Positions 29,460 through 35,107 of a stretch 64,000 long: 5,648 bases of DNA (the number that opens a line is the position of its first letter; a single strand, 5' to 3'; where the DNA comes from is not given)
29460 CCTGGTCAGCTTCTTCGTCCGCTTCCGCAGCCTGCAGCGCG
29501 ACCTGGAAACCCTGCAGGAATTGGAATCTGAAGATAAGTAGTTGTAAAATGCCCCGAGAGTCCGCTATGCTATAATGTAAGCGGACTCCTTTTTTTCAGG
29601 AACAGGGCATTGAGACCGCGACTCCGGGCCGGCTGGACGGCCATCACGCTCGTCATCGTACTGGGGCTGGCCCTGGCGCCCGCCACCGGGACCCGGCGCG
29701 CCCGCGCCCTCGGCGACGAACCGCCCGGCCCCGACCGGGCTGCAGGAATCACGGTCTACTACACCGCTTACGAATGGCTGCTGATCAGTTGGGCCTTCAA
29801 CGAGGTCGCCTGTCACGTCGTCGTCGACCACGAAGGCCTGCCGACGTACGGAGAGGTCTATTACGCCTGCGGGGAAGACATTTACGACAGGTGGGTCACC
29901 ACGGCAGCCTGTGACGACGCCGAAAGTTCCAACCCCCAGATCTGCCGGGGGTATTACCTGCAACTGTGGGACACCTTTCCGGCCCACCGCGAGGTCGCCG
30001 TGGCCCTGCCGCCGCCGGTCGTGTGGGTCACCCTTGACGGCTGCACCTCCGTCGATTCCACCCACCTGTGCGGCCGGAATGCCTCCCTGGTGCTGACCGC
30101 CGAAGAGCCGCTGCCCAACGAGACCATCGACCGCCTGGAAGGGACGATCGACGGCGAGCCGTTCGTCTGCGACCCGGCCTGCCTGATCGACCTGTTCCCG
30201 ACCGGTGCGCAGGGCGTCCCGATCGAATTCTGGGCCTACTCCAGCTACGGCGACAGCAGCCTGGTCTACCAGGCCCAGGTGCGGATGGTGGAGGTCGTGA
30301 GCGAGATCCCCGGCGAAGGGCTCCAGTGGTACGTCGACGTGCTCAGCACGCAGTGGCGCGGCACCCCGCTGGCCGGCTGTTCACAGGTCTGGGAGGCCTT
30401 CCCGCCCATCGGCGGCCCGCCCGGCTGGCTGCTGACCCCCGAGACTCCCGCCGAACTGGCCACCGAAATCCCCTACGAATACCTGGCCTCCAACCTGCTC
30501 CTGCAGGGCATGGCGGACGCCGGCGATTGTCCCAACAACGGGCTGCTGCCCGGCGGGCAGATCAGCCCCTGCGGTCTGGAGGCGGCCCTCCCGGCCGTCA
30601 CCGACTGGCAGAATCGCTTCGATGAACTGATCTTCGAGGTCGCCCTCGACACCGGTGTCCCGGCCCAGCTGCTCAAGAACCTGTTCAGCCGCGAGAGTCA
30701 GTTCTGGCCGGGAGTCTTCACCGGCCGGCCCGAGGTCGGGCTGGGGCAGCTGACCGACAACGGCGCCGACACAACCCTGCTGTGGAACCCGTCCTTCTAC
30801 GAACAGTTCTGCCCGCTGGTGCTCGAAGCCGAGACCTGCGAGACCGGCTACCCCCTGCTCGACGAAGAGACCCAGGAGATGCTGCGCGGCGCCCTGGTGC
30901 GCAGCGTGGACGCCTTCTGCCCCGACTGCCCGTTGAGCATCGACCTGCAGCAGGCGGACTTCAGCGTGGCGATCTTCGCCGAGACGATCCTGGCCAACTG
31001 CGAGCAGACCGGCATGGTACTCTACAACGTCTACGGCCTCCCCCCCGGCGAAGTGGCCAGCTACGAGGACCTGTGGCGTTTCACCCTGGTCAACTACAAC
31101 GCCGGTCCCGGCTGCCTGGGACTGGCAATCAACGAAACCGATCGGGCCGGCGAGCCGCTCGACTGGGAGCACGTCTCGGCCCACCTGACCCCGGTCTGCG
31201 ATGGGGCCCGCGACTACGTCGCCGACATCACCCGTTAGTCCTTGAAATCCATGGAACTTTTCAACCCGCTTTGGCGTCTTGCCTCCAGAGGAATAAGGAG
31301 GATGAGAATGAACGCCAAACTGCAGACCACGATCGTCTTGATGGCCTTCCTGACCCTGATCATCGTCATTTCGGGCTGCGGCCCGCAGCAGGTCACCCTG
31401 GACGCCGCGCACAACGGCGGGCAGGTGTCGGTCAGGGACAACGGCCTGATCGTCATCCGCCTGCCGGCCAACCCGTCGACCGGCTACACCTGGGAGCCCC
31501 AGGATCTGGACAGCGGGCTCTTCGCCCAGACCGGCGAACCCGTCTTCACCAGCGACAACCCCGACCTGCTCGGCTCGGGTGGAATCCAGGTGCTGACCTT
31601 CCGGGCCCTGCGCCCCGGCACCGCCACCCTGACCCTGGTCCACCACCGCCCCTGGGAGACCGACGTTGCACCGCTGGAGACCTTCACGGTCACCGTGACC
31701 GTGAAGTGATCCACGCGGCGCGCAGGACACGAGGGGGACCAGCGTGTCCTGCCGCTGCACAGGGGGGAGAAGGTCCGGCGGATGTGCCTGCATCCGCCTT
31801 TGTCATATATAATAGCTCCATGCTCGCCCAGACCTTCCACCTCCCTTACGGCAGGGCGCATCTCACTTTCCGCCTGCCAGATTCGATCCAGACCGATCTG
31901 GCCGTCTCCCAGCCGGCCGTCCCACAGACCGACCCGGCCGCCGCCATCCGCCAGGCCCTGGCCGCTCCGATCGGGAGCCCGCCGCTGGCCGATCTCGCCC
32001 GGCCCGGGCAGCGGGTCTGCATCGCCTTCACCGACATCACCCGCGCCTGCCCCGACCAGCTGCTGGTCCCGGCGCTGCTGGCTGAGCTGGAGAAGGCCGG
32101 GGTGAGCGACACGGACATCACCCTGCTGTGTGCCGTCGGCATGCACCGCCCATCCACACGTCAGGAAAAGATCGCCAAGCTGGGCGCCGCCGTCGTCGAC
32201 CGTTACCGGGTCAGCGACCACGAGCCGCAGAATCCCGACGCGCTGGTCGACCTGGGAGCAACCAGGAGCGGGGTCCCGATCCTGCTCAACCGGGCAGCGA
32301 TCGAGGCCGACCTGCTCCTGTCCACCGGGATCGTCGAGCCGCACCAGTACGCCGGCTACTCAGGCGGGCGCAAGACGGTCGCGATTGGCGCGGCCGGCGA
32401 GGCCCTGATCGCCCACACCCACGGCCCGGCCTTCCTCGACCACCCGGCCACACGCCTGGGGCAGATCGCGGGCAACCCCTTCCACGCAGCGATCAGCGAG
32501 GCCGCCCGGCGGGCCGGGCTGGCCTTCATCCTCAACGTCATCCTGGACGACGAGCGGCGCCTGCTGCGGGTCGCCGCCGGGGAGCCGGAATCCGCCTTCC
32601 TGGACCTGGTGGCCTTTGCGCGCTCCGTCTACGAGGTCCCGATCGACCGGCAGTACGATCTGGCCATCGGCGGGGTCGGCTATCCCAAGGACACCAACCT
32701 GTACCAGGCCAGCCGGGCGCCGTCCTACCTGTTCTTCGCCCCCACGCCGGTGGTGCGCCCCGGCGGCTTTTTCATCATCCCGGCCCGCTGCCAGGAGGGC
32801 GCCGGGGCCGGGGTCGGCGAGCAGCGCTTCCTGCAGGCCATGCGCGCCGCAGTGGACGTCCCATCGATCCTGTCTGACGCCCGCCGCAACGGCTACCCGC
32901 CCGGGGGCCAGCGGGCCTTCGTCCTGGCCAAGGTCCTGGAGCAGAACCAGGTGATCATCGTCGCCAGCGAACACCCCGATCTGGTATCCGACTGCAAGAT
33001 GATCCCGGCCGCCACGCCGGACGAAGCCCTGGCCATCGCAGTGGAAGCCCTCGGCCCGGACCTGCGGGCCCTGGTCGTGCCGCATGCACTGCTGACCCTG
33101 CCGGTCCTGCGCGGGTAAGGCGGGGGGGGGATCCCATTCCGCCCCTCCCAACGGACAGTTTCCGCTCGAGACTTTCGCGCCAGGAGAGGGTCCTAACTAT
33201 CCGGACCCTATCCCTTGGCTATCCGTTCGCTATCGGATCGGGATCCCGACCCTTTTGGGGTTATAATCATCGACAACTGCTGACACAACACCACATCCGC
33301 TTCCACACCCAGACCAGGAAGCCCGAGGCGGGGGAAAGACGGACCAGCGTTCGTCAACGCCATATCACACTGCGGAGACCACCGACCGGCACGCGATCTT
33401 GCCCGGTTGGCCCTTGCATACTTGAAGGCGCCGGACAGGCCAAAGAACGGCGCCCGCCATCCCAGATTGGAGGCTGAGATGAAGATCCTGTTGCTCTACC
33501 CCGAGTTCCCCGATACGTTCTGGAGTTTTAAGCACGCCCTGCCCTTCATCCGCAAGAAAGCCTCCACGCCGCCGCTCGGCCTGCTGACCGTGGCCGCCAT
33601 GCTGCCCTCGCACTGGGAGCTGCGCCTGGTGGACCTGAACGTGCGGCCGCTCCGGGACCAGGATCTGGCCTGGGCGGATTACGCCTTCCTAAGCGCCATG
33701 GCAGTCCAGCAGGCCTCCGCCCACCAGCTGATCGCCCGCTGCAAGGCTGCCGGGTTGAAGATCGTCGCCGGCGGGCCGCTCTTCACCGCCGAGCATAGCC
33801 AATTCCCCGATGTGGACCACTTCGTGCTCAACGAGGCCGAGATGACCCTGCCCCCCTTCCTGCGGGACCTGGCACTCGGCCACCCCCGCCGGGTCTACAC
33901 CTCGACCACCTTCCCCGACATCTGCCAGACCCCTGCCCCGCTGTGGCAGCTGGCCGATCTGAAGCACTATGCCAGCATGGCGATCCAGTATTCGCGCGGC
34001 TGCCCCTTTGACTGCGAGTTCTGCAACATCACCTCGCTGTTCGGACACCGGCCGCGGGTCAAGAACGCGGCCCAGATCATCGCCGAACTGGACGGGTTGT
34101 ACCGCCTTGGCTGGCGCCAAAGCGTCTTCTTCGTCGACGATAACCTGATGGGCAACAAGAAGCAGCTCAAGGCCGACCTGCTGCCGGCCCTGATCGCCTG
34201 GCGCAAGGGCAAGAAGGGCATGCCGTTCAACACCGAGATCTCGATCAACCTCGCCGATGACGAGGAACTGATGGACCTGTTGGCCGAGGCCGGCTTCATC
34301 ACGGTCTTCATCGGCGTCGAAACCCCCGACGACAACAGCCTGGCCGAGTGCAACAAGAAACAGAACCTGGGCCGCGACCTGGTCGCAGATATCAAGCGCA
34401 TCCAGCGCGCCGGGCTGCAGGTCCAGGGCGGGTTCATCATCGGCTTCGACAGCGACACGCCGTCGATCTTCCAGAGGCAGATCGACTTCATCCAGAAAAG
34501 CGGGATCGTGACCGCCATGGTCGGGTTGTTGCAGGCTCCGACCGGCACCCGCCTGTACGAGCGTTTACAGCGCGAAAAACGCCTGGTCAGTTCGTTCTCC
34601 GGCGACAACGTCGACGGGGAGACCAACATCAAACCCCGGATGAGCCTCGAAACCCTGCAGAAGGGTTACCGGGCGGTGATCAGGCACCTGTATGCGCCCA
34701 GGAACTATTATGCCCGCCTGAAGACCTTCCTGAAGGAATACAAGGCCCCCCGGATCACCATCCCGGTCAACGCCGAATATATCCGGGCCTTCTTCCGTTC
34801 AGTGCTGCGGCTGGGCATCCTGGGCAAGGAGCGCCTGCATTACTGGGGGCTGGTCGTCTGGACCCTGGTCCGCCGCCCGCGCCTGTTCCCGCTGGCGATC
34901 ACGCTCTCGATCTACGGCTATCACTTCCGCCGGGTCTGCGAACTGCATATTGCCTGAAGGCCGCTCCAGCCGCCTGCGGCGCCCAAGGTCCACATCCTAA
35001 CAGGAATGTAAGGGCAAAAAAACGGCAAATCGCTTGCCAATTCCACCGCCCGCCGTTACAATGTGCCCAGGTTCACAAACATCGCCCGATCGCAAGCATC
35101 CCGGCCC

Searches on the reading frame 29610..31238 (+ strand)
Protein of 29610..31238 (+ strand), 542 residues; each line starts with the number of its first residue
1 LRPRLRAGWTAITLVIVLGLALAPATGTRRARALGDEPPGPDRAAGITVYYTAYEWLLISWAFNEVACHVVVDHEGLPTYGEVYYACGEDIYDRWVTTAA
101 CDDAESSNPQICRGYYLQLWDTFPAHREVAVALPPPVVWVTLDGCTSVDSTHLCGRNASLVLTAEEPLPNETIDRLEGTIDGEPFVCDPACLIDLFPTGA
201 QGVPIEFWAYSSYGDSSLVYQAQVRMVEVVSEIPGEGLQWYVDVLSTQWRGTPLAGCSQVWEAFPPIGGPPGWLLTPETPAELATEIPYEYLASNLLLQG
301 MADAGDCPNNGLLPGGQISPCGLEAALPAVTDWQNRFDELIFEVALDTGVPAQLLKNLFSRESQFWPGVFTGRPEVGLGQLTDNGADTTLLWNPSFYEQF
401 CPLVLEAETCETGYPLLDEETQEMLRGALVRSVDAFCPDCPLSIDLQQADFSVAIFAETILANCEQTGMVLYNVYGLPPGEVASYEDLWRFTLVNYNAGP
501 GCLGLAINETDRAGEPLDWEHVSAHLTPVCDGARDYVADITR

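Call 35: search_protein_families(library=pfam, proteins=[window:29610-31238:+], max_evalue=0.001)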
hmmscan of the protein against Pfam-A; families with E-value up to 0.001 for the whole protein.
window:29610-31238:+ (542 aa): 1 family
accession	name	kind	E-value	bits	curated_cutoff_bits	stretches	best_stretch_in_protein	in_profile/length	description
PF01464.25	SLT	-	0.00045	20.2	21.3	0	340-387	2-49/117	Transglycosylase SLT domain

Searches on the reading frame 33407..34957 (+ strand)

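Call 35: search_protein_families(library=pfam, proteins=[window:33407-34957:+], max_evalue=0.001)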
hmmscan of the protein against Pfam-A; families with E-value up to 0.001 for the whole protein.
window:33407-34957:+ (516 aa): 3 families
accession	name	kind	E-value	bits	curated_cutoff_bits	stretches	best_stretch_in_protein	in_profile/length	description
PF13282.11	DUF4070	-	1.8e-38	132.2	22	1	381-513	1-137/144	Domain of unknown function (DUF4070)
PF04055.27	Radical_SAM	-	3.6e-15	57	29.5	1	194-356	2-160/166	Radical SAM superfamily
PF02310.24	B12-binding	-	2.8e-08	34.1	32.1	1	53-149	11-118/121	B12 binding domain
